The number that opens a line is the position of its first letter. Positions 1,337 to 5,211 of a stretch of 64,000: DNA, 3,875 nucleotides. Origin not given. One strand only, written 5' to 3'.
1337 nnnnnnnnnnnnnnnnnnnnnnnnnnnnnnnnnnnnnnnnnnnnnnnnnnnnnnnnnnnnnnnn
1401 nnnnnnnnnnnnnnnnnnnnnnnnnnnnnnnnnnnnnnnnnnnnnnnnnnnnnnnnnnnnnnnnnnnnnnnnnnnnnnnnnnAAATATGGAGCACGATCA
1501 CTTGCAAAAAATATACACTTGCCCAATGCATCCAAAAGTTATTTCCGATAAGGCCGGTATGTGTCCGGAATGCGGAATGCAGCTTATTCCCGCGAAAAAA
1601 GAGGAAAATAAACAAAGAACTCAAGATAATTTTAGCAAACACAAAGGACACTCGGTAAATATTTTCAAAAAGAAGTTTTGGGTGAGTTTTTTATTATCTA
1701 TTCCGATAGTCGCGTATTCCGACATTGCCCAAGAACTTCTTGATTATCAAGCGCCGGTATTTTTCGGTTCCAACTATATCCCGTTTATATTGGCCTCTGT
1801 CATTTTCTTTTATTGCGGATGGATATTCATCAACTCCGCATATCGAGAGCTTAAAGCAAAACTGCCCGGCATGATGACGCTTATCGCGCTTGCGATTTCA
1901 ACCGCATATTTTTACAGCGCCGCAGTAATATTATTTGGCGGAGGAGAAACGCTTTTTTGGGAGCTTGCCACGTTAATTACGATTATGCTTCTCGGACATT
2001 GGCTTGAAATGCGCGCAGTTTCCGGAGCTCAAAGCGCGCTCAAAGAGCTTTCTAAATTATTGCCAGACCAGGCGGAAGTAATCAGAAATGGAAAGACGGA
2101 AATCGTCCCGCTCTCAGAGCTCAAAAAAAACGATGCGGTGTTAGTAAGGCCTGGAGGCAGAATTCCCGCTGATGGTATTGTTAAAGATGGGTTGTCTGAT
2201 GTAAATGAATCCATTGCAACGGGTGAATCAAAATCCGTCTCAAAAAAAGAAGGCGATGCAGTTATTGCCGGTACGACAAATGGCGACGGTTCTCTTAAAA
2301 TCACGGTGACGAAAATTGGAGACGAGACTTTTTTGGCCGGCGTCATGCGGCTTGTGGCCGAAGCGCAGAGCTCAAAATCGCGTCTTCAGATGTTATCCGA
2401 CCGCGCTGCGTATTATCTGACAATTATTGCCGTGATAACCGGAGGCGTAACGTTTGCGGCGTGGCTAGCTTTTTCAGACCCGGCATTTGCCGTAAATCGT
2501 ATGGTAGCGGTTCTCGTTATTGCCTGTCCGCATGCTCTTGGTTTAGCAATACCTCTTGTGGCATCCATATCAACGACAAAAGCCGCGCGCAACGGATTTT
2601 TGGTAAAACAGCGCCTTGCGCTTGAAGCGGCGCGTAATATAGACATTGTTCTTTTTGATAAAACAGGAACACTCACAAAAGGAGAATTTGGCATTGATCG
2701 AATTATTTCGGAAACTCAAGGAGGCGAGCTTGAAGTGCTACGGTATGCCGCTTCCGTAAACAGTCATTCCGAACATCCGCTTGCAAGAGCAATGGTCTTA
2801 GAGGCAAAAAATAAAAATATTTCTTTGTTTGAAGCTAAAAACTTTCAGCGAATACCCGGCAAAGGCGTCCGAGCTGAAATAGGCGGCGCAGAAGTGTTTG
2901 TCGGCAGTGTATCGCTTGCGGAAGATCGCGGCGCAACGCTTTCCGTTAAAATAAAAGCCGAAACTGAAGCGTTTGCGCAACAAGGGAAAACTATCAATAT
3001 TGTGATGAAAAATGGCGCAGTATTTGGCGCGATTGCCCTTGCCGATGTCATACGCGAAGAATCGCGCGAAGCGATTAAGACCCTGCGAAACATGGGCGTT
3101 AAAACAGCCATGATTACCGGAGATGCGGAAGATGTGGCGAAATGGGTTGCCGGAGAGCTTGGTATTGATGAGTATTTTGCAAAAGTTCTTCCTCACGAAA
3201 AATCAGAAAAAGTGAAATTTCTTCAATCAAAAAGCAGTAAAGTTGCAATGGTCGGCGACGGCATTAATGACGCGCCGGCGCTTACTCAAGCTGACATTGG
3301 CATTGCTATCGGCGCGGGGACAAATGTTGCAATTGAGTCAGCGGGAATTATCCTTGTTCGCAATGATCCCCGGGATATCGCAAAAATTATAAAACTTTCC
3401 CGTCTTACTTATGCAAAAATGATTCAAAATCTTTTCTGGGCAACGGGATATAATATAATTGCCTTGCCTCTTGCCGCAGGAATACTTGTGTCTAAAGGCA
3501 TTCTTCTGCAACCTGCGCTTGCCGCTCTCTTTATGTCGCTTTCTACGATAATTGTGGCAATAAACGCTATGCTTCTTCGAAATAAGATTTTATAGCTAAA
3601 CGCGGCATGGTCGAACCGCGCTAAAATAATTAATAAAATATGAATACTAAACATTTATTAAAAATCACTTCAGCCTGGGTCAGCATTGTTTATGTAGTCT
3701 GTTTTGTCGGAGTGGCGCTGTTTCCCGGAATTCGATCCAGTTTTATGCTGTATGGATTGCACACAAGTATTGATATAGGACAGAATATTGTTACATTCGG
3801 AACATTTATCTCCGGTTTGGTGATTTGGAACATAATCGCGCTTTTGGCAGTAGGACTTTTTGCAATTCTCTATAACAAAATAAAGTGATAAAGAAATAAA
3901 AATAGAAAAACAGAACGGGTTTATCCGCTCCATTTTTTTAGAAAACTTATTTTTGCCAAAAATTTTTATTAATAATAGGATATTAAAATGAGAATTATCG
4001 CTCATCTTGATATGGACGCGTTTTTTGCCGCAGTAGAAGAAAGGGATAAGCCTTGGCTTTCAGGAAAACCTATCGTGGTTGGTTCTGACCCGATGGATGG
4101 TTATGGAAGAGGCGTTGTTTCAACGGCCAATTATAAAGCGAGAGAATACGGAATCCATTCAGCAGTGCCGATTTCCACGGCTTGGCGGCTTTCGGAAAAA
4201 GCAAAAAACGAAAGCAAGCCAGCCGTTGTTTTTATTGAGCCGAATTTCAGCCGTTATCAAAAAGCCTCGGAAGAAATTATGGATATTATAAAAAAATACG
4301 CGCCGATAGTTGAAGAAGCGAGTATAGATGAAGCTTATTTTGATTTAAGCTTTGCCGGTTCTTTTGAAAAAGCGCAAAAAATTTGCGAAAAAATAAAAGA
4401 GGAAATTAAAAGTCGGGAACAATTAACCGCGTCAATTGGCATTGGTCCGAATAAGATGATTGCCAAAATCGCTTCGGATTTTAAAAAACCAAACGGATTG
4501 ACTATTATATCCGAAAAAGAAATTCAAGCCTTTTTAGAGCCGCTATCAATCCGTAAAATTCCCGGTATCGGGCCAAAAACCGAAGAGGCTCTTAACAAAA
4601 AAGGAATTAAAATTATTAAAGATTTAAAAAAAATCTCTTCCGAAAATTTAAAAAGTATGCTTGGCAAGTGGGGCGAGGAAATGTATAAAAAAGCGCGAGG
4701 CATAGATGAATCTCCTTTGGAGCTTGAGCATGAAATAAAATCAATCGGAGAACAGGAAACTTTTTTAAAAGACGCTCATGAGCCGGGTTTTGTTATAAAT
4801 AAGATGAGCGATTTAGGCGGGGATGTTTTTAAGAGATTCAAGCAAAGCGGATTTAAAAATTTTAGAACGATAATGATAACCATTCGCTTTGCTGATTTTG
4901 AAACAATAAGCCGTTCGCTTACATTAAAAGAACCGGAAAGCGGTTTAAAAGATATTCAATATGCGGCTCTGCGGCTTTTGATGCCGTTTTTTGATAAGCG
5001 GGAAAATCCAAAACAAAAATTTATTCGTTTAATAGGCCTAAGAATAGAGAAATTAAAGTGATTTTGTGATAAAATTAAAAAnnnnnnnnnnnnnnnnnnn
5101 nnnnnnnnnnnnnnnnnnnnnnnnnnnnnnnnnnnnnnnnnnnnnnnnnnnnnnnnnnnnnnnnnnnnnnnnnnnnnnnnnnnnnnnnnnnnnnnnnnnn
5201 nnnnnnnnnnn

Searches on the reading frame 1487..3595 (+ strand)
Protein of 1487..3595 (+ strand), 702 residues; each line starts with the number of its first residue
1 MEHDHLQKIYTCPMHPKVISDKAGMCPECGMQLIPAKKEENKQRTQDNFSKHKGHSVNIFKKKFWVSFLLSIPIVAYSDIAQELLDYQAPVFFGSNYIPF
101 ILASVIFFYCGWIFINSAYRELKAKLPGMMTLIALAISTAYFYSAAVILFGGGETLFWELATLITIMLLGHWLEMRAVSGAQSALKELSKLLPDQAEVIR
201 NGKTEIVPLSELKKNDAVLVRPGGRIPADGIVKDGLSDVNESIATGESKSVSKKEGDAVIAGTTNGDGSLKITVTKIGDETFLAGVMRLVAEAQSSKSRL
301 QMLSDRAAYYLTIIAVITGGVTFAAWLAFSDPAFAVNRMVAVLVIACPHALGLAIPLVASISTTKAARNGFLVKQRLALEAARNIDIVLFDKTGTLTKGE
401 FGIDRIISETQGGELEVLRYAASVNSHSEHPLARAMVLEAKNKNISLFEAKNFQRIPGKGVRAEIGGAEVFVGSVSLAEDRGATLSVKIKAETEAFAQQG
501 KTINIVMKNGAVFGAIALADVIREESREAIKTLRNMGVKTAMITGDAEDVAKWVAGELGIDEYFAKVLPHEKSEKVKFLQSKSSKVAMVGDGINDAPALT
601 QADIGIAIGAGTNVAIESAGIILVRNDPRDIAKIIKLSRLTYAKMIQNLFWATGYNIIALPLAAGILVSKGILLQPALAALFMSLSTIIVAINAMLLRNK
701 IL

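Call 10: search_protein_families(library=pfam, proteins=[window:1487-3595:+], max_evalue=0.01)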
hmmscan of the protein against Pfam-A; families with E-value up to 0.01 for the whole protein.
window:1487-3595:+ (702 aa): 6 families
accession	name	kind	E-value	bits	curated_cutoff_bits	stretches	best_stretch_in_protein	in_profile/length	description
PF00122.25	E1-E2_ATPase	-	1.5e-51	174.9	28.1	1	190-369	1-181/181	E1-E2 ATPase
PF00702.32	Hydrolase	-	1.8e-35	123.6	26.4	1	385-603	1-191/191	haloacid dehalogenase-like hydrolase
PF19335.5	HMBD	-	8.2e-12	45.3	23.6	1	10-36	2-28/28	Heavy metal binding domain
PF08282.18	Hydrolase_3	-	4.8e-07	30.2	20.9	1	577-634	197-254/255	haloacid dehalogenase-like hydrolase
PF13419.12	HAD_2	-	0.00011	22.8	23.8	1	524-604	82-173/178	Haloacid dehalogenase-like hydrolase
PF12710.13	HAD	-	0.0017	19.3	27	1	515-599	79-188/189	haloacid dehalogenase-like hydrolase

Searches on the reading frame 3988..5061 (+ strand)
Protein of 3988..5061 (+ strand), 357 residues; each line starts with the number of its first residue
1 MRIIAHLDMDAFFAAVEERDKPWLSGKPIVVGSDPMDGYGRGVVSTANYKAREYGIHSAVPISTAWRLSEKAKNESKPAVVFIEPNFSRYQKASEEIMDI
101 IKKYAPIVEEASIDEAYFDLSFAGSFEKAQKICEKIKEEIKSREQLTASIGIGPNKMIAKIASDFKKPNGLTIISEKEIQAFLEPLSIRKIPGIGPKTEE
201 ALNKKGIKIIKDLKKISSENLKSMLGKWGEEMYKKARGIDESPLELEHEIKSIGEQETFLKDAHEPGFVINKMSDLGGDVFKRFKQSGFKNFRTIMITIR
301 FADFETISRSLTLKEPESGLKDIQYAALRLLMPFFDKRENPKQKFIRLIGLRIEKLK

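Call 10: search_protein_families(library=pfam, proteins=[window:3988-5061:+], max_evalue=0.01)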
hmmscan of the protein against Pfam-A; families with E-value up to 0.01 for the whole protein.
window:3988-5061:+ (357 aa): 5 families
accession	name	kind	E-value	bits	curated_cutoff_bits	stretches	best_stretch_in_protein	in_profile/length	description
PF00817.25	IMS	-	1.8e-42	145.2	23.2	1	7-164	1-148/148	impB/mucB/samB family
PF11799.13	IMS_C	-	1.7e-13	51.4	20.7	1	251-356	2-99/109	impB/mucB/samB family C-terminal domain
PF21999.2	IMS_HHH_1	-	3.3e-11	43.9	27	1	190-240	2-53/53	DNA polymerase-iota, thumb domain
PF11798.14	IMS_HHH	-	1.3e-09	38.2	24.4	1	177-207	2-32/32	IMS family HHH motif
PF14520.12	HHH_5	-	0.00021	22.1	27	1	190-223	6-39/57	Helix-hairpin-helix domain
